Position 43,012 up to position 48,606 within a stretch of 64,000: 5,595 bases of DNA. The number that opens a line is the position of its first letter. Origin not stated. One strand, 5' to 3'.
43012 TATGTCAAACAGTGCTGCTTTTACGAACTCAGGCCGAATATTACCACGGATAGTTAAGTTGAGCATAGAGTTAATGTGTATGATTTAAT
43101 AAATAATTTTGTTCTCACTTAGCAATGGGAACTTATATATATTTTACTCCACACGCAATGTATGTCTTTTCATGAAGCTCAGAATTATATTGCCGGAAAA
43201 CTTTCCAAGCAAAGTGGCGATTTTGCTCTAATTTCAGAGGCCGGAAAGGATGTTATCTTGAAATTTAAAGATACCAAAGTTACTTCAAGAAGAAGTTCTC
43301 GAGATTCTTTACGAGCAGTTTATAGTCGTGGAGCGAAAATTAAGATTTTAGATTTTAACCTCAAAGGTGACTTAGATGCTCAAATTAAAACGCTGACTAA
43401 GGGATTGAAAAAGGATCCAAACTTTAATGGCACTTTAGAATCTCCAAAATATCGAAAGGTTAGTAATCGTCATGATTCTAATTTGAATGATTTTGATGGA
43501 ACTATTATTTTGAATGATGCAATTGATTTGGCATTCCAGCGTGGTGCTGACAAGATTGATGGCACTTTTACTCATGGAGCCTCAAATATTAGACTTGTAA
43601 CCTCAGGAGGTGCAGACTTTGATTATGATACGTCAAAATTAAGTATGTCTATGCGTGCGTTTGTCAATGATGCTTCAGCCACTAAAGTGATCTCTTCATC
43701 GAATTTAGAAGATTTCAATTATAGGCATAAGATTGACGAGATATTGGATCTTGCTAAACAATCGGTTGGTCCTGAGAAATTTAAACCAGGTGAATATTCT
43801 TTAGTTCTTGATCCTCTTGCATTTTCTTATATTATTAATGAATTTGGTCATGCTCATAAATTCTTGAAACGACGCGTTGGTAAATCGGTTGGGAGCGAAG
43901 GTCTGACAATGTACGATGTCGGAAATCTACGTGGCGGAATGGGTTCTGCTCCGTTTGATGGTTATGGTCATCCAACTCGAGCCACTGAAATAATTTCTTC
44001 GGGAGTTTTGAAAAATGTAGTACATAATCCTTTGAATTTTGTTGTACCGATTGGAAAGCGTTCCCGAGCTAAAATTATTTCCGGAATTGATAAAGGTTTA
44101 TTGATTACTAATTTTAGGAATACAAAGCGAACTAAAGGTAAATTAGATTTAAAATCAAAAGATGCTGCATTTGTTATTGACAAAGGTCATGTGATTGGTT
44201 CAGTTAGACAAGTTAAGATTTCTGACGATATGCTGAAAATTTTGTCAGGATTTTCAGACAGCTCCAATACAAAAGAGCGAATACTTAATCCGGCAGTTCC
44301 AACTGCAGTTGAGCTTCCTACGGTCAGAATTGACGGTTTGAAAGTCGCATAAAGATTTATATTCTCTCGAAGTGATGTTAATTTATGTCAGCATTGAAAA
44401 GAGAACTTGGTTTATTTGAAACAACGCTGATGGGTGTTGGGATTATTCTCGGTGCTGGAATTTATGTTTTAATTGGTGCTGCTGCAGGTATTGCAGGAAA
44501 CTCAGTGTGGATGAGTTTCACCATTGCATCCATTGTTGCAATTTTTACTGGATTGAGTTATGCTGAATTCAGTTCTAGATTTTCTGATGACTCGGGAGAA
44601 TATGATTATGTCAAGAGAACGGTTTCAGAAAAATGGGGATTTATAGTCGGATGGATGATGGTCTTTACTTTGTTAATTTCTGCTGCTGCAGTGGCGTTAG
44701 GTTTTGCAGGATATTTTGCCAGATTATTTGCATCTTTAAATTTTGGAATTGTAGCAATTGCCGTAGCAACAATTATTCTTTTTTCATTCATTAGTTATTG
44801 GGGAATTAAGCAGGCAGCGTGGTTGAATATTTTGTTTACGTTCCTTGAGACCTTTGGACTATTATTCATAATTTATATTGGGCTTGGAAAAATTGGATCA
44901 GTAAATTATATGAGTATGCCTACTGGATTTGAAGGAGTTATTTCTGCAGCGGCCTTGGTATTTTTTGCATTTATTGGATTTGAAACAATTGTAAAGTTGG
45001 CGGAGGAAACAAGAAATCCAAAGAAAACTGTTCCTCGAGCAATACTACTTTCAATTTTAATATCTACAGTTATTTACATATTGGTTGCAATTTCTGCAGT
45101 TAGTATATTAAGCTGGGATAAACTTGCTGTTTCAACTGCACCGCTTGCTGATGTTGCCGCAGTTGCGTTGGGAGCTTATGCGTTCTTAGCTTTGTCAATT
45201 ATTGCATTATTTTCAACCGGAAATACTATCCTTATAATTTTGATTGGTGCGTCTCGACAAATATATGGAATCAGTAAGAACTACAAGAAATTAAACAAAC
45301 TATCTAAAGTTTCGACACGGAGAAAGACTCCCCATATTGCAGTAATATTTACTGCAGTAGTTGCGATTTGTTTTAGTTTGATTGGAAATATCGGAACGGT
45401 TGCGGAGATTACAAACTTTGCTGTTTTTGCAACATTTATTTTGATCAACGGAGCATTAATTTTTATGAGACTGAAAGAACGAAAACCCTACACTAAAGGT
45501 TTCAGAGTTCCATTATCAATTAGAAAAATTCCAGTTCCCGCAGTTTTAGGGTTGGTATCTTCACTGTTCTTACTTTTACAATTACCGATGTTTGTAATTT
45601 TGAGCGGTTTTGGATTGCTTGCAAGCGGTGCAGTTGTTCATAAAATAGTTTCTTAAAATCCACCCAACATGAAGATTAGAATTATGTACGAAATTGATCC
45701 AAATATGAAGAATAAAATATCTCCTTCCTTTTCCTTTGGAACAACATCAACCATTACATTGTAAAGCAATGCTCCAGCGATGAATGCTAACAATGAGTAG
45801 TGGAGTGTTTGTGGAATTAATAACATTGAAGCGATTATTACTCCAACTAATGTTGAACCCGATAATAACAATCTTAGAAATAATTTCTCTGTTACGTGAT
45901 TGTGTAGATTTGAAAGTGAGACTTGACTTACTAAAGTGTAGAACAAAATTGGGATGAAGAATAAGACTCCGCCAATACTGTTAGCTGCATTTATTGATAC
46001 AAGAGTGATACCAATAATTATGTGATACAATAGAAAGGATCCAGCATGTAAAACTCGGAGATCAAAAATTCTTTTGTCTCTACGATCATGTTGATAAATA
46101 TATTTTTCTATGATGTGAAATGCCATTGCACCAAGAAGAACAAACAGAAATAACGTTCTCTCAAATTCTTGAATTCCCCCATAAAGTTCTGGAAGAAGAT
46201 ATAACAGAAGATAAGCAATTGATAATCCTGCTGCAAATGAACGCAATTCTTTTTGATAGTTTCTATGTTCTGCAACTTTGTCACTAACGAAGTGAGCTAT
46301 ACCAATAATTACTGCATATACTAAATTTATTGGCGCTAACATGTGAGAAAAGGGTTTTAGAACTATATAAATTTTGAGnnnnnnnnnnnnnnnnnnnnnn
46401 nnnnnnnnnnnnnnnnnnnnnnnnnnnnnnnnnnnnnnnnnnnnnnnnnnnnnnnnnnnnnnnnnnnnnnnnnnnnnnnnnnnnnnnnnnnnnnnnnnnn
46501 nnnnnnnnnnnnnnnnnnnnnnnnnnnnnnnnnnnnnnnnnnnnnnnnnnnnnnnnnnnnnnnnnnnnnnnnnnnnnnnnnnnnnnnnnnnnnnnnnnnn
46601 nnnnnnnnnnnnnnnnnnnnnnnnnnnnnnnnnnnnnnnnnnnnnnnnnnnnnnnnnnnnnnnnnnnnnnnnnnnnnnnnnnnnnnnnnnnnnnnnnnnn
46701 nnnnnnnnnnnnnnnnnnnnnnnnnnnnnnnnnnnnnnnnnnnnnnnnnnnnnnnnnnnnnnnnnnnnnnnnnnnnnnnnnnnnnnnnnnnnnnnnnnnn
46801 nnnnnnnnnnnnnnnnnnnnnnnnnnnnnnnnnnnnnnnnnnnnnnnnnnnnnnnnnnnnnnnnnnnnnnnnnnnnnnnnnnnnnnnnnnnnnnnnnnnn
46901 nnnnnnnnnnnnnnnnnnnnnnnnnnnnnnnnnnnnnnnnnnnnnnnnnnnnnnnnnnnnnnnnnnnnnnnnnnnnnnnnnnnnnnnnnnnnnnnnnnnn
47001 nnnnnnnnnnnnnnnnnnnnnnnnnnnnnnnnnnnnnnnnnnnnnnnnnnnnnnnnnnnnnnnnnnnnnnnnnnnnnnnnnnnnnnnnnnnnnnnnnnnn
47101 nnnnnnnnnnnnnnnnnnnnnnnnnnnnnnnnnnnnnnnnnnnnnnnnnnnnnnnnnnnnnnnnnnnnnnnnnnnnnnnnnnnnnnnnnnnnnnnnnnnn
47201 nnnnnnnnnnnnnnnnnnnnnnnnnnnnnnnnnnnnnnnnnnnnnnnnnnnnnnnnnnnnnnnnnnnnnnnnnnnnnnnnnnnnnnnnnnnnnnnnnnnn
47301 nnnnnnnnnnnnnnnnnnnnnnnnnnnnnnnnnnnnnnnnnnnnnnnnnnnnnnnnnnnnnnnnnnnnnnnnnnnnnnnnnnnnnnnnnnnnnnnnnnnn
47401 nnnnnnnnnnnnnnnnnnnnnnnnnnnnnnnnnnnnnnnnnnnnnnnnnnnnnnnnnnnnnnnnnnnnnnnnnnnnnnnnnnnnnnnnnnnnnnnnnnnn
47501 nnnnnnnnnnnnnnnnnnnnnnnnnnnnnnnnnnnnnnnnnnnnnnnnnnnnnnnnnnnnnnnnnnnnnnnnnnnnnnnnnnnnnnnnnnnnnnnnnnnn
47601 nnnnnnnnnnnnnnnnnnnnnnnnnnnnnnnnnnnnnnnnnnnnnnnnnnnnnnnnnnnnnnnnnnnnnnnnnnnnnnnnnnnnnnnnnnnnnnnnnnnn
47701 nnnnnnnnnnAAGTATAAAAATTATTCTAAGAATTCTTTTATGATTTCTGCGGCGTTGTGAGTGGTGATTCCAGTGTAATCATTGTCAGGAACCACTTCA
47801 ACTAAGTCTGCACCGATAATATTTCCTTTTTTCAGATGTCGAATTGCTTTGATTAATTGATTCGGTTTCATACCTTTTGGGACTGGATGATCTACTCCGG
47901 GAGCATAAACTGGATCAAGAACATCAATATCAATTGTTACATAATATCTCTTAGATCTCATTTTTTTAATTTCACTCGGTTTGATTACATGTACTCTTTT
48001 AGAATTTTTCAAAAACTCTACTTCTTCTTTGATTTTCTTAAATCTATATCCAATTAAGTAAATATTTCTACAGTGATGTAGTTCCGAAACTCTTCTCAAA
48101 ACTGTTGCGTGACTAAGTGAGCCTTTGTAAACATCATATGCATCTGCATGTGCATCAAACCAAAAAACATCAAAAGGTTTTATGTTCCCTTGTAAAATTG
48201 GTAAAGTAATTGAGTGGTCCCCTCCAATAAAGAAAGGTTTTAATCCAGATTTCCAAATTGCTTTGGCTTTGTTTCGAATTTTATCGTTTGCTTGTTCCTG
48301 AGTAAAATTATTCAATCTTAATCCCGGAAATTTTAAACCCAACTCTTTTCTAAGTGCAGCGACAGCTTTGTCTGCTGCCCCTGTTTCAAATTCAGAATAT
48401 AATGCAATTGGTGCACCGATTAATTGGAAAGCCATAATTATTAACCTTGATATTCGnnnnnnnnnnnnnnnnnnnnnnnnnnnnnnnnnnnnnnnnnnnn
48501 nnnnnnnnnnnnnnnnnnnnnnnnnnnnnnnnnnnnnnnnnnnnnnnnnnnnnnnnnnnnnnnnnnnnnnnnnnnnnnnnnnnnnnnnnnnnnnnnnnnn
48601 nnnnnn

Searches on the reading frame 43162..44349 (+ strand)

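Call 61: search_protein_families(library=pfam, proteins=[window:43162-44349:+], max_evalue=0.001)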
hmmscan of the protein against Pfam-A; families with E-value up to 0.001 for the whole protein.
window:43162-44349:+ (396 aa): 1 family
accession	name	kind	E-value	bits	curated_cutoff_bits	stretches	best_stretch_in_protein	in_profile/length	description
PF19289.4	PmbA_TldD_3rd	-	3e-29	102.2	22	2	209-289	1-91/220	PmbA/TldA metallopeptidase C-terminal domain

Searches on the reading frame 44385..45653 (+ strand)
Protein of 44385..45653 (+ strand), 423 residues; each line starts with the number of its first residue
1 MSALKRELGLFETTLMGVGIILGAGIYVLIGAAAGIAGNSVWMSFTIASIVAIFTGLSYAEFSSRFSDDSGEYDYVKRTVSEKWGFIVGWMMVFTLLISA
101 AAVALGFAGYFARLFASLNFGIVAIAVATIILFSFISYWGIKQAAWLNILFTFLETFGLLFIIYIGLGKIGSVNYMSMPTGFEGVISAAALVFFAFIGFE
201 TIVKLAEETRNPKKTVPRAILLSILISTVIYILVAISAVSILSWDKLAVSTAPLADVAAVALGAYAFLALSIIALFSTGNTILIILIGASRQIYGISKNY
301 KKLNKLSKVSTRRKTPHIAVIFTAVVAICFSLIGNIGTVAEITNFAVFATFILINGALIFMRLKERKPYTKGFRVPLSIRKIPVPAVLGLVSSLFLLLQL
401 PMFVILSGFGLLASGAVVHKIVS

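Call 61: search_protein_families(library=pfam, proteins=[window:44385-45653:+], max_evalue=0.001)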
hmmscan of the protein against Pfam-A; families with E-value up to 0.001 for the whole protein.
window:44385-45653:+ (423 aa): 3 families
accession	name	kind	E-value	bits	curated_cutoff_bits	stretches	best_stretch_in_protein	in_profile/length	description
PF13520.12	AA_permease_2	-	1.5e-46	159.7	27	1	8-400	1-404/427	Amino acid permease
PF00324.27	AA_permease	-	1.2e-34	120.3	24.6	1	14-396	3-418/470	Amino acid permease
PF03845.19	Spore_permease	-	5.7e-15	55.4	23.4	1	11-256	5-248/321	Spore germination protein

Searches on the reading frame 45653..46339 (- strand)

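Call 61: search_protein_families(library=pfam, proteins=[window:45653-46339:-], max_evalue=0.001)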
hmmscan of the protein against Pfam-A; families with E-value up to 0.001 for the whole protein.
window:45653-46339:- (228 aa): 1 family
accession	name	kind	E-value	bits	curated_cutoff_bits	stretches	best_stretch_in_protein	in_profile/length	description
PF02535.28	Zip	-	3.1e-05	23.8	35.1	0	140-204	225-295/323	ZIP Zinc transporter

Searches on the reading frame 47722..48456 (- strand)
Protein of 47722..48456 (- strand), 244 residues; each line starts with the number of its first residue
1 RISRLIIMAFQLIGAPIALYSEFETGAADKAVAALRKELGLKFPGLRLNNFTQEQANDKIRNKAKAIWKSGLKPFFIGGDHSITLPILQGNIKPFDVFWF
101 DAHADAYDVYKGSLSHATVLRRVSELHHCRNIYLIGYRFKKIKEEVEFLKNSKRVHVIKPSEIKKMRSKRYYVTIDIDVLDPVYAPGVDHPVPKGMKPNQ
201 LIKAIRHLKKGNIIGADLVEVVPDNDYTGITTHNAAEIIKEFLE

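Call 61: search_protein_families(library=pfam, proteins=[window:47722-48456:-], max_evalue=0.001)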
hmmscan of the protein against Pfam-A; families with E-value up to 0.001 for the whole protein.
window:47722-48456:- (244 aa): 1 family
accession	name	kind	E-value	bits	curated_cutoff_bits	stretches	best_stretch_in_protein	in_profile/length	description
PF00491.26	Arginase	-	7.9e-48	163.8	22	1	49-242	62-277/280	Arginase family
